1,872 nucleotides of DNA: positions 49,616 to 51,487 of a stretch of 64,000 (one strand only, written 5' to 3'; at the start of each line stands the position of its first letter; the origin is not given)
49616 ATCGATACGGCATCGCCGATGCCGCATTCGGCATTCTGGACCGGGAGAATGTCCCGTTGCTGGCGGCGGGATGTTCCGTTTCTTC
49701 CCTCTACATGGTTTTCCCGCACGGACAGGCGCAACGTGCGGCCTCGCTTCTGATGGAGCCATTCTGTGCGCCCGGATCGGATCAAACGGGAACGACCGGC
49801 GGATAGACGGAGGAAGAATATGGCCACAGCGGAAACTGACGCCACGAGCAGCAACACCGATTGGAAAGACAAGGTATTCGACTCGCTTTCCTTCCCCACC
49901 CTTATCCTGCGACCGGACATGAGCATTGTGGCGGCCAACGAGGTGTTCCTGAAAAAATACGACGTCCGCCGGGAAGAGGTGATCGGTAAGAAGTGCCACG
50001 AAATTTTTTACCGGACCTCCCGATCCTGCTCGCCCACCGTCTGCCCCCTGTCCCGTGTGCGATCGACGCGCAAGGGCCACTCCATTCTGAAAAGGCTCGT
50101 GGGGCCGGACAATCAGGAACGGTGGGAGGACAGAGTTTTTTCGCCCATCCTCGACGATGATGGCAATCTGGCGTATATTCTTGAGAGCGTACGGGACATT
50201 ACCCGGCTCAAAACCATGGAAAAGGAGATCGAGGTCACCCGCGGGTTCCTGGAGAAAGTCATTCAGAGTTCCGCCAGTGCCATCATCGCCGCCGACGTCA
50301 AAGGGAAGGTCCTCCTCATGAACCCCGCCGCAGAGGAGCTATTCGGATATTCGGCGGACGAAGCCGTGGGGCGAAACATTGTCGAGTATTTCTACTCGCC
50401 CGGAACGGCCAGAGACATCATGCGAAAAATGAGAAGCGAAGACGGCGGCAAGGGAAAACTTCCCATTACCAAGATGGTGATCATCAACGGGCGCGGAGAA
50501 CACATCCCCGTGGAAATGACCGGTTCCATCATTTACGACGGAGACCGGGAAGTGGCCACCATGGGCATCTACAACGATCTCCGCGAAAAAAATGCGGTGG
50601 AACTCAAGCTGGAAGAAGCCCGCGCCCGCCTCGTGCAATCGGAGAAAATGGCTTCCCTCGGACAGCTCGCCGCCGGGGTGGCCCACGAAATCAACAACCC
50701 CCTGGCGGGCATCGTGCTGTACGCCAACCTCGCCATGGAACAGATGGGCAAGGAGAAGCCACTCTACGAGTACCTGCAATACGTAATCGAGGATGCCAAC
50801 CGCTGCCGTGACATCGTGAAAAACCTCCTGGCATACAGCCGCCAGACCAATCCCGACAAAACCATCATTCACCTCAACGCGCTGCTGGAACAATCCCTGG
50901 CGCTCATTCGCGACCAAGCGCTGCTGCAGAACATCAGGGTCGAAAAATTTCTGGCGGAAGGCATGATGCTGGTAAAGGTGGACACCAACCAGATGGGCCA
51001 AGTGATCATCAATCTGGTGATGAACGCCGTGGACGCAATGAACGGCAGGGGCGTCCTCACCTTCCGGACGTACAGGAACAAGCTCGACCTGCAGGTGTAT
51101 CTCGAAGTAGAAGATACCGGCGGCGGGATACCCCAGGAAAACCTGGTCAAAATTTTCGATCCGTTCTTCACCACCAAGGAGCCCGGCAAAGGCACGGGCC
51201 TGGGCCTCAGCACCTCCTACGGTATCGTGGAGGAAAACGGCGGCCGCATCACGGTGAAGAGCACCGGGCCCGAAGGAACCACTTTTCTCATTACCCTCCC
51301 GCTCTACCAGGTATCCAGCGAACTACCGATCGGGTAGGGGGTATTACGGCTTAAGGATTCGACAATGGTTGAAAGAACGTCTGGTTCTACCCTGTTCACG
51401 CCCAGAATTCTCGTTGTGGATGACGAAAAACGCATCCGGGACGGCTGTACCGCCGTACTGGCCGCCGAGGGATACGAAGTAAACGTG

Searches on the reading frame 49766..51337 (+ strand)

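Call 67: search_protein_families(library=pfam, proteins=[window:49766-51337:+], max_evalue=0.00001)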
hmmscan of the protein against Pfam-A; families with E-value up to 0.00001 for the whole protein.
window:49766-51337:+ (523 aa): 6 families
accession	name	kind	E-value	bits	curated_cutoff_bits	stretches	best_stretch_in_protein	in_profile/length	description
PF13426.13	PAS_9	-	1.3e-24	86.8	27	2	45-146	4-102/103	PAS domain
PF02518.31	HATPase_c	-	1.1e-23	84.2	26.4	1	406-514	2-110/111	Histidine kinase-, DNA gyrase B-, and HSP90-like ATPase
PF08448.16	PAS_4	-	7.2e-22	78.1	23.1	1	38-149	1-109/110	PAS fold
PF00989.32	PAS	-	8.3e-20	71.3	22.6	1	161-267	2-108/113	PAS fold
PF00512.31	HisKA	-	1.3e-14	54.5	26.9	1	298-362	2-65/66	His Kinase A (phospho-acceptor) domain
PF13188.13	PAS_8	-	2.8e-10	40.1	21.8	1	161-210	2-51/65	PAS domain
